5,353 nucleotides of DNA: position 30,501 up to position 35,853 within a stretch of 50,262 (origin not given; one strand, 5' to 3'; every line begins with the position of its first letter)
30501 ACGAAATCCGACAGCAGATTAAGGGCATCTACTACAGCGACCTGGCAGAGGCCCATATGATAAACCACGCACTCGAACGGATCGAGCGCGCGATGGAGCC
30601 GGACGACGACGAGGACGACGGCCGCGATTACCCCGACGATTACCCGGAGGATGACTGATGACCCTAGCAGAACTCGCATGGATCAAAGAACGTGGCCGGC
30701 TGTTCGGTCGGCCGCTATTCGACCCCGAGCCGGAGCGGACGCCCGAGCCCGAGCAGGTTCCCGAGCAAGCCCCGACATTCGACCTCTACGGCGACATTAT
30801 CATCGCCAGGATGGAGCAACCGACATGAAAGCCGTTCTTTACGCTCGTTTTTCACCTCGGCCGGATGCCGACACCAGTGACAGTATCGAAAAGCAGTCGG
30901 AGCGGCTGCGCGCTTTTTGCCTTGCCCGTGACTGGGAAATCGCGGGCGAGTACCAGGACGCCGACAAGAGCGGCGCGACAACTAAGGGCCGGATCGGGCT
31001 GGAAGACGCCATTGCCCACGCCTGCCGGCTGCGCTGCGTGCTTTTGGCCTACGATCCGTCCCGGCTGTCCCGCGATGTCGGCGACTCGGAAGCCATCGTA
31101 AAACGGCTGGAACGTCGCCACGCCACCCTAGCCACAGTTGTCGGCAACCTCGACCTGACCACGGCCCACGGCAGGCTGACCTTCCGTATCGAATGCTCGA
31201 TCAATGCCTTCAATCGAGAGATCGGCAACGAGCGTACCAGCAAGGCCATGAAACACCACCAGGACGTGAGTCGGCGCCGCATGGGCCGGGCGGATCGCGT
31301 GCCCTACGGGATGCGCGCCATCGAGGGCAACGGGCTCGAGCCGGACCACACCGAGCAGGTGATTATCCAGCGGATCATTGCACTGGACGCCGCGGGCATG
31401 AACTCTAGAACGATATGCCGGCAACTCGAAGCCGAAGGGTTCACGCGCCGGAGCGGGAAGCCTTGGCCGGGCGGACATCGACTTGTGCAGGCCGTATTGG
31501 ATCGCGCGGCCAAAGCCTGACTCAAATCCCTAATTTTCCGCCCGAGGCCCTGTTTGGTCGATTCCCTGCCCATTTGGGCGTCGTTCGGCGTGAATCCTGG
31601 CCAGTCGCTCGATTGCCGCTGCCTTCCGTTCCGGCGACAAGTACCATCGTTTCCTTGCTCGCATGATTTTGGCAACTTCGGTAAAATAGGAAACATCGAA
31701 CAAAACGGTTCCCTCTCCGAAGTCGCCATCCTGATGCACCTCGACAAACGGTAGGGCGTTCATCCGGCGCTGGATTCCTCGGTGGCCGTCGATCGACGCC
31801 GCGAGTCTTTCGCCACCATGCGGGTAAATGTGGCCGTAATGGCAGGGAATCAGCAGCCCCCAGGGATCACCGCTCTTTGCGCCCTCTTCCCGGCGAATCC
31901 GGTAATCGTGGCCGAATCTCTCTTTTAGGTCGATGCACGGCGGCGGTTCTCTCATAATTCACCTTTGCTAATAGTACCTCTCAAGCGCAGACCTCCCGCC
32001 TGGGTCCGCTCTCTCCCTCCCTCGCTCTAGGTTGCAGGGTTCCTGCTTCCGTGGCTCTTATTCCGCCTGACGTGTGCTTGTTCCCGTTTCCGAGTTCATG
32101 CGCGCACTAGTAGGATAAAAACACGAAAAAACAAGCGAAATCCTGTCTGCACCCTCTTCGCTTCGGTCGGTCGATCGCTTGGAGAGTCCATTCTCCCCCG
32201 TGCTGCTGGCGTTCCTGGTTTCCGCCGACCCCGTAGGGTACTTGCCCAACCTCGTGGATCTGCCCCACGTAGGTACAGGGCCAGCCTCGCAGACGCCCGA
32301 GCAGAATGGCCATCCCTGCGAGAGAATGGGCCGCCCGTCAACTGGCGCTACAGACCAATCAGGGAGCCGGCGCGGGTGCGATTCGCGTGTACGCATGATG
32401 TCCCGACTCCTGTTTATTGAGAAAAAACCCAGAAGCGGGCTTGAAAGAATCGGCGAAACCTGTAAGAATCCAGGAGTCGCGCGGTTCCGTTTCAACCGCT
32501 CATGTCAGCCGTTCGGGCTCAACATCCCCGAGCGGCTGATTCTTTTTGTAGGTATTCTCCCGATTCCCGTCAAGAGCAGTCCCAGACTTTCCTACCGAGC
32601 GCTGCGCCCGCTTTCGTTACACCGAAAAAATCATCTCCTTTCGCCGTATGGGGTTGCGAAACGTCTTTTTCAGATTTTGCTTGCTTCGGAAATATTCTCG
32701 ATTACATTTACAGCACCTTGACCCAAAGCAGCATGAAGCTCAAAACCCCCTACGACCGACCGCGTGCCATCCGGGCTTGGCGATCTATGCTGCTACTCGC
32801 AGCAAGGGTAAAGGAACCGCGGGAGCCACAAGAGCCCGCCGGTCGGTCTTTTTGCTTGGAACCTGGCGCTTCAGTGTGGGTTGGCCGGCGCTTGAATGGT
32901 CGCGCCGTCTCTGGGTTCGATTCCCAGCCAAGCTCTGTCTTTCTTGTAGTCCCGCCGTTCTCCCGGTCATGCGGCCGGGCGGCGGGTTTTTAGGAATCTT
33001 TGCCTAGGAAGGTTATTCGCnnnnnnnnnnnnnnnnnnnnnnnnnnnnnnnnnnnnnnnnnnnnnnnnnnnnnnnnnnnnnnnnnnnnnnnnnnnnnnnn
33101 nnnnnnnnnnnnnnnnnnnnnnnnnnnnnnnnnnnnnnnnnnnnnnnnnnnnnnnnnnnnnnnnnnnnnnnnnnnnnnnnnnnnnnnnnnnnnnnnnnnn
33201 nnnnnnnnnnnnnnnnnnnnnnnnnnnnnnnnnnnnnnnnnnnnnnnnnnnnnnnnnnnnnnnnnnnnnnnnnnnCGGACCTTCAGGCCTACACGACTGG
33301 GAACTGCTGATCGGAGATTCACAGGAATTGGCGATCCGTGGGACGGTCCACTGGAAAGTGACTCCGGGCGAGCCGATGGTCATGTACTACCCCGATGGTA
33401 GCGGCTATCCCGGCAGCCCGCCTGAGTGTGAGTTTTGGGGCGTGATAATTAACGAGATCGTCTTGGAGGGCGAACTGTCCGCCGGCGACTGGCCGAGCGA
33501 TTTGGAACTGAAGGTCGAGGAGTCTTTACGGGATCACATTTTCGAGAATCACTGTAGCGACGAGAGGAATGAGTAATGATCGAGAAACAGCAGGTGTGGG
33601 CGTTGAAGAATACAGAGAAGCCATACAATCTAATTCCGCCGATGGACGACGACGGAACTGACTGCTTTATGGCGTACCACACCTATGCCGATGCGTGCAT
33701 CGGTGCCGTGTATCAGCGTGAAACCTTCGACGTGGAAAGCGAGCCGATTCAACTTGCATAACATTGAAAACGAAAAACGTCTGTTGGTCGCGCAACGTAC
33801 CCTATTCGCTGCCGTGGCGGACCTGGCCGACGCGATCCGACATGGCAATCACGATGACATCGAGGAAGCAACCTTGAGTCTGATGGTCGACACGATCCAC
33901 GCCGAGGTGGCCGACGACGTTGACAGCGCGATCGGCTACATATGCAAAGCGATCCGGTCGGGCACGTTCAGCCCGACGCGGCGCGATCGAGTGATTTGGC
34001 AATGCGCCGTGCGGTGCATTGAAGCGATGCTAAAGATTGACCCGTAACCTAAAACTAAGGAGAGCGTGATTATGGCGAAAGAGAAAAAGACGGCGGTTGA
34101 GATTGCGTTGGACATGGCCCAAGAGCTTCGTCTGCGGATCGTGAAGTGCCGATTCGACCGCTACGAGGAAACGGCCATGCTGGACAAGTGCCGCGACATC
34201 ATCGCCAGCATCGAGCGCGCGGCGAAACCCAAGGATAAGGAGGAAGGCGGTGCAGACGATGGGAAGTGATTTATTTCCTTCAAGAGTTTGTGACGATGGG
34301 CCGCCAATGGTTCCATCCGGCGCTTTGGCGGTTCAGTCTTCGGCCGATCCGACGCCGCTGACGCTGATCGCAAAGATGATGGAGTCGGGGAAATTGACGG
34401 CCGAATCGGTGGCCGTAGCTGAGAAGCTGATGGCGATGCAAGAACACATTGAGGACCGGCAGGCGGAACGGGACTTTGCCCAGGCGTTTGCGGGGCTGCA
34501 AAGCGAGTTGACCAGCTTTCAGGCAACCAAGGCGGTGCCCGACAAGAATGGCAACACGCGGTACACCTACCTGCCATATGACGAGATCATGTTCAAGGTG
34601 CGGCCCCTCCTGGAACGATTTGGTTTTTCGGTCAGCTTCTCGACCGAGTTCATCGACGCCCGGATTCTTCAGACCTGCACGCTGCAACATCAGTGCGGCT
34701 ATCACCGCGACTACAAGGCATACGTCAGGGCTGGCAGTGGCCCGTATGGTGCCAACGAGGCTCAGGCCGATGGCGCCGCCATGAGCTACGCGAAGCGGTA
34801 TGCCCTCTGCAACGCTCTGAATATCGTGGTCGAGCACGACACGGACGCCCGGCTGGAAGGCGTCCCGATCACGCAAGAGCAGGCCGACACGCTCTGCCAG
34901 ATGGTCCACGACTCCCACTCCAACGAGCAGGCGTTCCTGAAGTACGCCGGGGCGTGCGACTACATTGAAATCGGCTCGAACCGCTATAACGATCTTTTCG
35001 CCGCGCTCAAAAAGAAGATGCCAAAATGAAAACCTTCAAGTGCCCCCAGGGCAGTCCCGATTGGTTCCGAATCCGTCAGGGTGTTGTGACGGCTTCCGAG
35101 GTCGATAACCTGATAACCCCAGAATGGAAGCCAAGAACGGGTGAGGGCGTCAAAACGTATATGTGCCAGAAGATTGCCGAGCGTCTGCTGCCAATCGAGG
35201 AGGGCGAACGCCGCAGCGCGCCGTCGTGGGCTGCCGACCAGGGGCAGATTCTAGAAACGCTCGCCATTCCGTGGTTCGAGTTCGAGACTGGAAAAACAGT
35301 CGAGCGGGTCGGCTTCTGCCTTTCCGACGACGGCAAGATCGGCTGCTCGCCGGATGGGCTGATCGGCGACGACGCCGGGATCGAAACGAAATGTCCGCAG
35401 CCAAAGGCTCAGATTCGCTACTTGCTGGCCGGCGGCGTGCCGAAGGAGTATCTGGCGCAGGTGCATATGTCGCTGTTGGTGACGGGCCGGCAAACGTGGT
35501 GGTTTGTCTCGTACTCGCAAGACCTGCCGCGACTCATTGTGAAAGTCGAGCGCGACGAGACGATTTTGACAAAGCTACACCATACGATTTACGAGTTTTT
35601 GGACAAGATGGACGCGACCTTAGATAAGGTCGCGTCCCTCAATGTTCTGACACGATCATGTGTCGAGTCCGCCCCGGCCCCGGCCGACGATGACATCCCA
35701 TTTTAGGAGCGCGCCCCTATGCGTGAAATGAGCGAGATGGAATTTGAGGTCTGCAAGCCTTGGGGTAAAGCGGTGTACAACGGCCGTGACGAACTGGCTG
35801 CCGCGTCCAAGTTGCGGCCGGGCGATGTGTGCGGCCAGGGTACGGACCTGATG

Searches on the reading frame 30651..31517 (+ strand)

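Call 13: search_protein_families(library=phrogs, proteins=[window:30651-31517:+], max_evalue=0.001)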
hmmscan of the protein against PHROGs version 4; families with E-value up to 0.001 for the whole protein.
window:30651-31517:+ (289 aa): 2 families
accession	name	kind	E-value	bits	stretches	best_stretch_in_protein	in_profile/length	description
phrog_95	-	integration and excision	1.6e-38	133.8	1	53-272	82-299/651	integrase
phrog_125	-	DNA, RNA and nucleotide metabolism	4.1e-19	70.1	1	52-259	13-189/254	DNA invertase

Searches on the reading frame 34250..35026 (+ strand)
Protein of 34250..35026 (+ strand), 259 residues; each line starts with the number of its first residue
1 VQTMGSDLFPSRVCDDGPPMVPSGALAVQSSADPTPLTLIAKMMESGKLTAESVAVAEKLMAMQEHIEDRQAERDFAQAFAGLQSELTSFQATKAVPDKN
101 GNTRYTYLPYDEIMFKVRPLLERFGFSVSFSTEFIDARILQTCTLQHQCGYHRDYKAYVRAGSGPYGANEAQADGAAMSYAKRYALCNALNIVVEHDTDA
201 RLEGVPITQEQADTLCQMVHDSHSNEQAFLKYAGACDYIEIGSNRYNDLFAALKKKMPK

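Call 13: search_protein_families(library=phrogs, proteins=[window:34250-35026:+], max_evalue=0.001)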
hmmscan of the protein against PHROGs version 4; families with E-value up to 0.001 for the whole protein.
window:34250-35026:+ (259 aa): 4 families
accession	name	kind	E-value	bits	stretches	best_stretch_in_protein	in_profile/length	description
phrog_155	-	DNA, RNA and nucleotide metabolism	2e-27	97.6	1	36-214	31-206/308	Erf-like ssDNA annealing protein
phrog_2324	-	DNA, RNA and nucleotide metabolism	2.4e-15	57.6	1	74-218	9-146/193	Erf-like ssDNA annealing protein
phrog_34817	-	unknown function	6.2e-07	30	1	75-201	11-135/291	-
phrog_10003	-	other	2.9e-06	27.9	1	167-202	135-170/297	recombinase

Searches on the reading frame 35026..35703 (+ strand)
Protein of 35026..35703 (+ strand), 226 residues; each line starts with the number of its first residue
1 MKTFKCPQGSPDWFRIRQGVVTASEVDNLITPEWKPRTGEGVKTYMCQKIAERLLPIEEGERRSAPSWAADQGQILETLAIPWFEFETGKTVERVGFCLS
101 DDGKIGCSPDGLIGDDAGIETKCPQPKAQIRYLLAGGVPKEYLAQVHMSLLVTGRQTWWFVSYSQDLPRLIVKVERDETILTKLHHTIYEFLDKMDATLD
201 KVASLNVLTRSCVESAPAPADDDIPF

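Call 13: search_protein_families(library=phrogs, proteins=[window:35026-35703:+], max_evalue=0.001)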
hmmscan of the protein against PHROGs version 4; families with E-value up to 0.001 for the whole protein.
window:35026-35703:+ (226 aa): 5 families
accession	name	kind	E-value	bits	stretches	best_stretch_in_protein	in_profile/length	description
phrog_149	-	DNA, RNA and nucleotide metabolism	9.8e-38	131.1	1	4-205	595-803/1242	exonuclease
phrog_434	-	DNA, RNA and nucleotide metabolism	4.5e-18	66.6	1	8-198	55-239/372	RecE-like recombination exonuclease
phrog_19855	-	head and packaging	7.6e-09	34.7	1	7-210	463-652/1257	virion structural protein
phrog_38119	-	unknown function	5.9e-05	23.6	1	8-31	19-42/44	-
phrog_19459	-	unknown function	0.00011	22.9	1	8-40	19-48/73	-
